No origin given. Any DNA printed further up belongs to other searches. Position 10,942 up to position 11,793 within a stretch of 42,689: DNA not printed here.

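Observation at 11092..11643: Orphan BMC-T shell protein retaining the PduT Fe-S cysteine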

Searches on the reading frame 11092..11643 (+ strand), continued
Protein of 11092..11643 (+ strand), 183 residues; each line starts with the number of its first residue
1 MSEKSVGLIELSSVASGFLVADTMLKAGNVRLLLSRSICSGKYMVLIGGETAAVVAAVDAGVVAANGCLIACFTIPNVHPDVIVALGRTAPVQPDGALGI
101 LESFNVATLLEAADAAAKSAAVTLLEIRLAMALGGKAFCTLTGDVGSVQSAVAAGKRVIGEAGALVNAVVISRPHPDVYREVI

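Call 29: find_encoding_contigs(protein=P0048, flank=10000, max_places=10)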
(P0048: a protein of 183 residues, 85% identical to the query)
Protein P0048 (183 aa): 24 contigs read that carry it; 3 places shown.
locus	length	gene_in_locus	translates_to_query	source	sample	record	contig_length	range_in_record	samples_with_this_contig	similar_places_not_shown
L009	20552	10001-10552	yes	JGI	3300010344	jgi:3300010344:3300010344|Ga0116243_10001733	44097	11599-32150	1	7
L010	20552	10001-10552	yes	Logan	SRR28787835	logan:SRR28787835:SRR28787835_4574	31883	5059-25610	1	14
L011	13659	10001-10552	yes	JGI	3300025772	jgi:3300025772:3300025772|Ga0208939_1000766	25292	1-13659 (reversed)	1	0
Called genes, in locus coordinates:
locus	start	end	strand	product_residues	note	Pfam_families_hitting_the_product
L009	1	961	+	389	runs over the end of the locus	-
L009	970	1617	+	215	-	PF07963:N_methyl (weak)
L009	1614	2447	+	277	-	PF01297:ZnuA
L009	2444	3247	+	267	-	PF00005:ABC_tran, PF13304:AAA_21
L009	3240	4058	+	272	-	PF00950:ABC-3, PF01032:FecCD (weak)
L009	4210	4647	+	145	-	PF01402:RHH_1 (weak), PF08753:NikR_C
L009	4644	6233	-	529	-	PF00884:Sulfatase, PF16347:SGSH_C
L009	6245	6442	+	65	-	-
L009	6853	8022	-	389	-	PF00266:Aminotran_5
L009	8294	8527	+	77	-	-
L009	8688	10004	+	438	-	PF01512:Complex1_51K, PF10531:SLBB, PF13534:Fer4_17, PF13375:RnfC_N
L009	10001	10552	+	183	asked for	PF00936:BMC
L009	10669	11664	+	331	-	PF14512:TM1586_NiRdase, PF00881:Nitroreductase (faint)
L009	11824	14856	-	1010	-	PF03160:Calx-beta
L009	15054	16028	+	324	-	PF13428:TPR_14 (faint), PF14559:TPR_19 (faint), PF07719:TPR_2 (faint), PF13431:TPR_17 (faint), PF13424:TPR_12 (faint), PF13414:TPR_11 (weak)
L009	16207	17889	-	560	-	PF00575:S1, PF17092:PCB_OB (faint), PF21710:Spt6_S1 (faint), PF23459:S1_RRP5 (faint), PF00575:S1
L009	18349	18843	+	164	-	PF00196:GerE, PF08281:Sigma70_r4_2, PF13384:HTH_23 (weak), PF13518:HTH_28 (weak)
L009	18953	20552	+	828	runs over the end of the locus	PF03030:H_PPase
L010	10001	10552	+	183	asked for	PF00936:BMC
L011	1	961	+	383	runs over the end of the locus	-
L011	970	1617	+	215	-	PF07963:N_methyl (weak)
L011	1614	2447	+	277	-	PF01297:ZnuA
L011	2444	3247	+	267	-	PF00005:ABC_tran, PF13304:AAA_21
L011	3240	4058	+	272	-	PF00950:ABC-3, PF01032:FecCD (weak)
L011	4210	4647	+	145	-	PF01402:RHH_1 (weak), PF08753:NikR_C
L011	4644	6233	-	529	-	PF00884:Sulfatase, PF16347:SGSH_C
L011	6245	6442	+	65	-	-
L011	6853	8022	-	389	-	PF00266:Aminotran_5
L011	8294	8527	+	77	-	-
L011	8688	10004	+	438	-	PF01512:Complex1_51K, PF10531:SLBB, PF13534:Fer4_17, PF13375:RnfC_N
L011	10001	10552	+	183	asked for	PF00936:BMC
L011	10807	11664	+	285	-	PF14512:TM1586_NiRdase, PF00881:Nitroreductase (faint)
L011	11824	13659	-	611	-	?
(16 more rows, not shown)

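Call 36: find_related_loci(query=window:11092-11640:+, collection=genome_contigs, flank=10000)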
Query window:11092-11640:+ (183 aa) in genome_contigs; peptide patterns used: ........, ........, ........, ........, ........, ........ (x = any residue, [..] = any of these).
600 stretches matched a pattern (row limit reached: there are more); 308 encode a relative of the query (tblastn E <= 1e-3); the best 80 are kept; 80 distinct loci.
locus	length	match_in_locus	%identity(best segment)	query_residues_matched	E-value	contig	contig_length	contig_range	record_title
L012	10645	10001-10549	84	1-183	3e-93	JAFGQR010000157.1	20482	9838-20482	MAG: Verrucomicrobia bacterium isolate Zod_Metabat.779 k87_11697781, whole genome shotgun sequence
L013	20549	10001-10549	91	1-183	3e-93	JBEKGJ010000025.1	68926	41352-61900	MAG: Verrucomicrobiota bacterium isolate SPRUCE 250 SPRUCE_250_25, whole genome shotgun sequence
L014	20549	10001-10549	76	1-183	8e-93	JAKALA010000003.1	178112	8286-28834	MAG: bacterium isolate WY5.bin105 NODE_106_length_178112_cov_2.052718, whole genome shotgun sequence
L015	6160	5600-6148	77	1-183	8e-93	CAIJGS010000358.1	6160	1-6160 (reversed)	MAG: uncultured Verrucomicrobia subdivision 3 bacterium isolate Umea2p1_bin-1422 genome assembly, contig: bin-1422:358/3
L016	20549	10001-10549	85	1-183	4e-92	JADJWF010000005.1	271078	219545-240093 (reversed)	MAG: Verrucomicrobia bacterium isolate Kalu_18-Q3-R12-55_BAT3C.19 tig00003083-10-2704420, whole genome shotgun sequence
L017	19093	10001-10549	80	1-183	2e-89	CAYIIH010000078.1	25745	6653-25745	MAG TPA_asm: uncultured Verrucomicrobiota bacterium isolate ERP119705_co20_532 genome assembly, contig: NODE_1783_length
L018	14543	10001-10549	83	1-183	5e-89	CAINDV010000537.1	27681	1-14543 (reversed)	MAG: uncultured Verrucomicrobia bacterium isolate Loclat_bin-20771 genome assembly, contig: bin-20771:0537/1379, whole g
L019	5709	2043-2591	74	1-183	8e-88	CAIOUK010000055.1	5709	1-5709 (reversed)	MAG: uncultured Verrucomicrobia subdivision 3 bacterium isolate AM-2014-D2_bin-642 genome assembly, contig: bin-642:055/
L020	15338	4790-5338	80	1-183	1e-87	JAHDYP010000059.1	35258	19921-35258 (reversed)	MAG: Verrucomicrobia bacterium isolate VER2 NODE_2050_length_35258_cov_7.282732, whole genome shotgun sequence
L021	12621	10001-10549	82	1-183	8e-86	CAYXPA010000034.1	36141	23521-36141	MAG TPA_asm: uncultured Verrucomicrobiota bacterium isolate binchicken_co107_206 genome assembly, contig: NODE_2930_leng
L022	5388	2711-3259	80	1-183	4e-86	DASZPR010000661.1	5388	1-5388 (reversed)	MAG TPA_asm: Verrucomicrobiia bacterium isolate SMAG_U5976 k141_547427, whole genome shotgun sequence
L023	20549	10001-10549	83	1-183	3e-85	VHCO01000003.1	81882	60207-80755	MAG: Verrucomicrobia bacterium isolate K_DeepCast_150m_m2_164 K_DeepCast_150m_m2_164_Ga0194126_10000288, whole genome sh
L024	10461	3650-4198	72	1-183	2e-84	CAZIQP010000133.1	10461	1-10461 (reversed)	MAG TPA_asm: uncultured Opitutaceae bacterium isolate binchicken_co50_281 genome assembly, contig: NODE_7996_length_1046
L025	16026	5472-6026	76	1-183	3e-84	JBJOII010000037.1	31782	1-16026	MAG: Verrucomicrobiota bacterium isolate sharkriverslough_2019_sw_WHONDRS-S19S_0042_F_bin.31 scaffold_110, whole genome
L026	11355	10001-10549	77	1-183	8e-84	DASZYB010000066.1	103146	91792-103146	MAG TPA_asm: Opitutaceae bacterium isolate SMAG_U6199 k141_960697, whole genome shotgun sequence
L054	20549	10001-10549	76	1-183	3e-85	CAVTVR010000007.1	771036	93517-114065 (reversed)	MAG: uncultured Verrucomicrobiae bacterium isolate MFD09286.bin.2.125 genome assembly, contig: contig_28008, whole genom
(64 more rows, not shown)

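Call 49: find_homologous_proteins(query=L054:10001-10549:+, max_evalue=1e-10)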
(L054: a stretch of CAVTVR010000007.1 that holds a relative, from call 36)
Query L054:10001-10549:+ (183 aa): 3798 proteins with E <= 1e-10 among 5206 candidates; the best 120 are listed.
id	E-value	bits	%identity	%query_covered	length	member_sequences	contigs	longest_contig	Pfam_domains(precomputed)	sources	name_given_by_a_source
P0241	1.3e-98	346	94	100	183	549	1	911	PF00936.25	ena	-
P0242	6.2e-98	344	91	100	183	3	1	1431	PF00936.25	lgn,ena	-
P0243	5.1e-97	341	90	100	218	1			PF00936.25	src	-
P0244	1.4e-96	339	91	100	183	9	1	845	PF00936.25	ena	-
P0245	2.0e-96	339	91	100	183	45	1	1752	PF00936.25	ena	-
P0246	9.7e-96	337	89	100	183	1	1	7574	PF00936.25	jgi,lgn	-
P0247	1.3e-95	336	90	100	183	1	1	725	PF00936.25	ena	-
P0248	6.1e-94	331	88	100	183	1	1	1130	PF00936.25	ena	-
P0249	8.5e-94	330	89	100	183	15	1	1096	PF00936.25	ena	-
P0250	1.9e-93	329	90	100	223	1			PF00936.25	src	-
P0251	2.9e-93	328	87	100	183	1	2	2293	PF00936.25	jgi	jgi:microcompartment protein CcmL/EutN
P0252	1.1e-92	327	87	100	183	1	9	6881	PF00936.25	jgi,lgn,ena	jgi:microcompartment protein CcmL/EutN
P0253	1.7e-92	326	89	100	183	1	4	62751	PF00936.25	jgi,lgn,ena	jgi:microcompartment protein CcmL/EutN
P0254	1.5e-90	320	85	100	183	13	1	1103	PF00936.25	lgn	-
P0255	2.3e-89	316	83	100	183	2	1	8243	PF00936.25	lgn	-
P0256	3.7e-89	315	83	100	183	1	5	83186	PF00936.25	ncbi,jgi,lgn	-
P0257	3.8e-89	315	88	100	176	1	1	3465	PF00936.25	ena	-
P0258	4.1e-89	315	82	100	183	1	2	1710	PF00936.25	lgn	-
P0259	5.3e-89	315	84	100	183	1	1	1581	PF00936.25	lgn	-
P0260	5.5e-89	315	84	100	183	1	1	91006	PF00936.25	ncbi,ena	-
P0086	5.6e-89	315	80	100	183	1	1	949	PF00936.25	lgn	-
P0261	6.6e-89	314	86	100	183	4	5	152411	PF00936.25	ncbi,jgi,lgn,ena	jgi:microcompartment protein CcmL/EutN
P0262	8.0e-89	314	83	100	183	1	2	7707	PF00936.25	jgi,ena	-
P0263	1.3e-88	313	82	100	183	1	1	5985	PF00936.25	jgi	jgi:microcompartment protein CcmL/EutN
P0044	1.9e-88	313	81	100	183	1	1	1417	PF00936.25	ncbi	-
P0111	2.4e-88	312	81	100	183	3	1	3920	PF00936.25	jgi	-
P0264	4.0e-88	312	83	100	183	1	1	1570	PF00936.25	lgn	-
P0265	4.6e-88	312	81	100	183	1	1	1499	PF00936.25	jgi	jgi:microcompartment protein CcmL/EutN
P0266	5.0e-88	311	86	100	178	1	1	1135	PF00936.25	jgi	-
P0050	5.6e-88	311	81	100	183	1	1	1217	PF00936.25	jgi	jgi:microcompartment protein CcmL/EutN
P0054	7.0e-88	311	81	100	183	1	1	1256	PF00936.25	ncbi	-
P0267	7.5e-88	311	81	100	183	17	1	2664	PF00936.25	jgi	jgi:microcompartment protein CcmL/EutN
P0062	7.6e-88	311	82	100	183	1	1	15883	PF00936.25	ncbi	-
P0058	7.7e-88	311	81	100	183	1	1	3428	PF00936.25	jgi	jgi:microcompartment protein CcmL/EutN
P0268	8.5e-88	311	82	100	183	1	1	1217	PF00936.25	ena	-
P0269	9.0e-88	311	83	100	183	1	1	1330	PF00936.25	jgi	jgi:microcompartment protein CcmL/EutN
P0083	9.2e-88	311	82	100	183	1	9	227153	PF00936.25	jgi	jgi:microcompartment protein CcmL/EutN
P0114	9.9e-88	310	81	100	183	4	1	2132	PF00936.25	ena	-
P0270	1.1e-87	310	83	100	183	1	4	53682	PF00936.25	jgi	jgi:microcompartment protein CcmL/EutN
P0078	1.4e-87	310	80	100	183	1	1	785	PF00936.25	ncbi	-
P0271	1.5e-87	310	80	100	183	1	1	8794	PF00936.25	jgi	jgi:microcompartment protein CcmL/EutN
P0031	1.7e-87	310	83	100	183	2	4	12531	PF00936.25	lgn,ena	-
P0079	1.9e-87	310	81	100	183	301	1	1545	PF00936.25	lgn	-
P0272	1.9e-87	310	82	100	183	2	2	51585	PF00936.25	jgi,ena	-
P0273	2.0e-87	309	81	100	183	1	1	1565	PF00936.25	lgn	-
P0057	2.2e-87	309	79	100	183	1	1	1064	PF00936.25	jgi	jgi:microcompartment protein CcmL/EutN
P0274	2.3e-87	309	80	100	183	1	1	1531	PF00936.25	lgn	-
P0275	2.6e-87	309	80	100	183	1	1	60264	PF00936.25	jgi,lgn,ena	jgi:microcompartment protein CcmL/EutN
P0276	2.8e-87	309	81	100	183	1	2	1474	PF00936.25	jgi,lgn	-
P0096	2.8e-87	309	82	100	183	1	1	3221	PF00936.25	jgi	jgi:microcompartment protein CcmL/EutN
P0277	3.1e-87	309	80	100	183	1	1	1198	PF00936.25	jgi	jgi:microcompartment protein CcmL/EutN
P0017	3.7e-87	309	81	100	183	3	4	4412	PF00936.25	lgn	-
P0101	3.8e-87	309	80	100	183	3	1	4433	PF00936.25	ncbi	-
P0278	4.1e-87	308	80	100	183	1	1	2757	PF00936.25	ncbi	-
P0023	4.7e-87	308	81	100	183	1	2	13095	PF00936.25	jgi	-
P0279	5.0e-87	308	81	100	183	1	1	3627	PF00936.25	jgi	jgi:microcompartment protein CcmL/EutN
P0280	5.2e-87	308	81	100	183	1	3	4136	PF00936.25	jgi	jgi:microcompartment protein CcmL/EutN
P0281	5.3e-87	308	81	100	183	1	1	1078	PF00936.25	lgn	-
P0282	5.6e-87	308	80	100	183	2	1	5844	PF00936.25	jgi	jgi:microcompartment protein CcmL/EutN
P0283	5.8e-87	308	80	100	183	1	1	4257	PF00936.25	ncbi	-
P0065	5.8e-87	308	80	100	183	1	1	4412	PF00936.25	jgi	jgi:microcompartment protein CcmL/EutN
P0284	6.5e-87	308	81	100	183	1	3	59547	PF00936.25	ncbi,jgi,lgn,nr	ncbi:MAG: BMC domain-containing protein [Verrucomicrobia bacterium]|jgi:microcompartment protein Ccm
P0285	7.2e-87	308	80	100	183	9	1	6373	PF00936.25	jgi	jgi:microcompartment protein CcmL/EutN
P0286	7.5e-87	308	81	100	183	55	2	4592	PF00936.25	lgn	-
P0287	7.8e-87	308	80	100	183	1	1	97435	PF00936.25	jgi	jgi:microcompartment protein CcmL/EutN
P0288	7.8e-87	308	81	100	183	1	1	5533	PF00936.25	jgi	jgi:microcompartment protein CcmL/EutN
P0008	8.1e-87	308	80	100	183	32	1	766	PF00936.25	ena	-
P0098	8.1e-87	308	80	100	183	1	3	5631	PF00936.25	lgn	-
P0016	8.2e-87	307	81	100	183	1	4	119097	PF00936.25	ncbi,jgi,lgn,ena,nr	ncbi:MAG TPA: BMC domain-containing protein [Verrucomicrobiota bacterium]|nr:BMC domain-containing p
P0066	8.8e-87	307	80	100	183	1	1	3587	PF00936.25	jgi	jgi:microcompartment protein CcmL/EutN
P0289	9.1e-87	307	80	100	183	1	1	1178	PF00936.25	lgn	-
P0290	9.4e-87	307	81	100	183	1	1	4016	PF00936.25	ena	-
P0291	9.9e-87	307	80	100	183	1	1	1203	PF00936.25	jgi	jgi:microcompartment protein CcmL/EutN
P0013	9.9e-87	307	80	100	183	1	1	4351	PF00936.25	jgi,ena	-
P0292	1.0e-86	307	82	100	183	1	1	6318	PF00936.25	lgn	-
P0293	1.1e-86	307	81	100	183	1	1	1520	PF00936.25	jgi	jgi:microcompartment protein CcmL/EutN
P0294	1.2e-86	307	81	100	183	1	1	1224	PF00936.25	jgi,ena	-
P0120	1.2e-86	307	81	100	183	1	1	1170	PF00936.25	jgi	jgi:microcompartment protein CcmL/EutN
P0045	1.3e-86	307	81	100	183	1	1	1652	PF00936.25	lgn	-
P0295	1.6e-86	307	81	100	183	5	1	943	PF00936.25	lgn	-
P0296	1.8e-86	306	80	100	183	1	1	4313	PF00936.25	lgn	-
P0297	1.8e-86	306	80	100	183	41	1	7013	PF00936.25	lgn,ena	-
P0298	1.8e-86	306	81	100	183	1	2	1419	PF00936.25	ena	-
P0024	1.9e-86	306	80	100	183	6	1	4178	PF00936.25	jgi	-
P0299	1.9e-86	306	81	100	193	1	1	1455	PF00936.25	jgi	jgi:microcompartment protein CcmL/EutN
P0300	1.9e-86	306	80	100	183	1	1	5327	PF00936.25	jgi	jgi:microcompartment protein CcmL/EutN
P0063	2.0e-86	306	80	100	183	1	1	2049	PF00936.25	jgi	jgi:microcompartment protein CcmL/EutN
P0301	2.0e-86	306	81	100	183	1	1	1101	PF00936.25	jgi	jgi:microcompartment protein CcmL/EutN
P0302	2.1e-86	306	80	100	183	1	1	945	PF00936.25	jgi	jgi:microcompartment protein CcmL/EutN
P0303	2.2e-86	306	81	100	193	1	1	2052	PF00936.25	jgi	jgi:microcompartment protein CcmL/EutN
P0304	2.3e-86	306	80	100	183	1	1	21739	PF00936.25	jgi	-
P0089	2.3e-86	306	81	100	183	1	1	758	PF00936.25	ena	-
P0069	2.4e-86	306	80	100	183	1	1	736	PF00936.25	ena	-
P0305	2.4e-86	306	82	100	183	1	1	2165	PF00936.25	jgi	jgi:microcompartment protein CcmL/EutN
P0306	2.4e-86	306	81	100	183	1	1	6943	PF00936.25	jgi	jgi:microcompartment protein CcmL/EutN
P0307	2.4e-86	306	79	100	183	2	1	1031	PF00936.25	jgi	jgi:microcompartment protein CcmL/EutN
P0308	2.5e-86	306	81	100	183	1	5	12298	PF00936.25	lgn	-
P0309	2.6e-86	306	80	100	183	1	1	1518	PF00936.25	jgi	-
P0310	2.6e-86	306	80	100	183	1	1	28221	PF00936.25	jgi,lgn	jgi:microcompartment protein CcmL/EutN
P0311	2.7e-86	306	80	100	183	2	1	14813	PF00936.25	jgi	jgi:microcompartment protein CcmL/EutN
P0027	2.8e-86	306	80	100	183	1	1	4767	PF00936.25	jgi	-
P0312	2.9e-86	306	81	100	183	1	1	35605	PF00936.25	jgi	jgi:microcompartment protein CcmL/EutN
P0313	3.0e-86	306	81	100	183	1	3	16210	PF00936.25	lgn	-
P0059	3.4e-86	305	81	100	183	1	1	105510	PF00936.25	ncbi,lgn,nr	ncbi:MAG: BMC domain-containing protein [Verrucomicrobia bacterium]|nr:BMC domain-containing protein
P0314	3.5e-86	305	81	100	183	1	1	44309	PF00936.25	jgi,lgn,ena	-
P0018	3.5e-86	305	81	99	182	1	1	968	PF00936.25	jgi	jgi:microcompartment protein CcmL/EutN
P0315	3.6e-86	305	80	100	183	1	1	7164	PF00936.25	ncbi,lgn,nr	ncbi:MAG: BMC domain-containing protein [Verrucomicrobia bacterium]|nr:BMC domain-containing protein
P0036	3.8e-86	305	79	100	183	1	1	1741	PF00936.25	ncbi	-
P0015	3.9e-86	305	80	100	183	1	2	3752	PF00936.25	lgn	-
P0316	4.0e-86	305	79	100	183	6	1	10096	PF00936.25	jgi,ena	jgi:microcompartment protein CcmL/EutN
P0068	4.1e-86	305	79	100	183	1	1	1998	PF00936.25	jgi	jgi:microcompartment protein CcmL/EutN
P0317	4.1e-86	305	80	100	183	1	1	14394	PF00936.25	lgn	-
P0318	4.2e-86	305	79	100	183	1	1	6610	PF00936.25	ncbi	-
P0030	4.3e-86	305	79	100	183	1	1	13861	PF00936.25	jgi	jgi:microcompartment protein CcmL/EutN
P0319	4.4e-86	305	81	100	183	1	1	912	PF00936.25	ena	-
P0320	4.4e-86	305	80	100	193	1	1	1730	PF00936.25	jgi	jgi:microcompartment protein CcmL/EutN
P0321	4.4e-86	305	80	100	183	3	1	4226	PF00936.25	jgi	-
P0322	4.7e-86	305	81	100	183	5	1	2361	PF00936.25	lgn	-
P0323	4.8e-86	305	81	100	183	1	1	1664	PF00936.25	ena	-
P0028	4.9e-86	305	80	100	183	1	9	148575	PF00936.25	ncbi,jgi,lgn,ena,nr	ncbi:MAG TPA: BMC domain-containing protein [Verrucomicrobiota bacterium]|nr:BMC domain-containing p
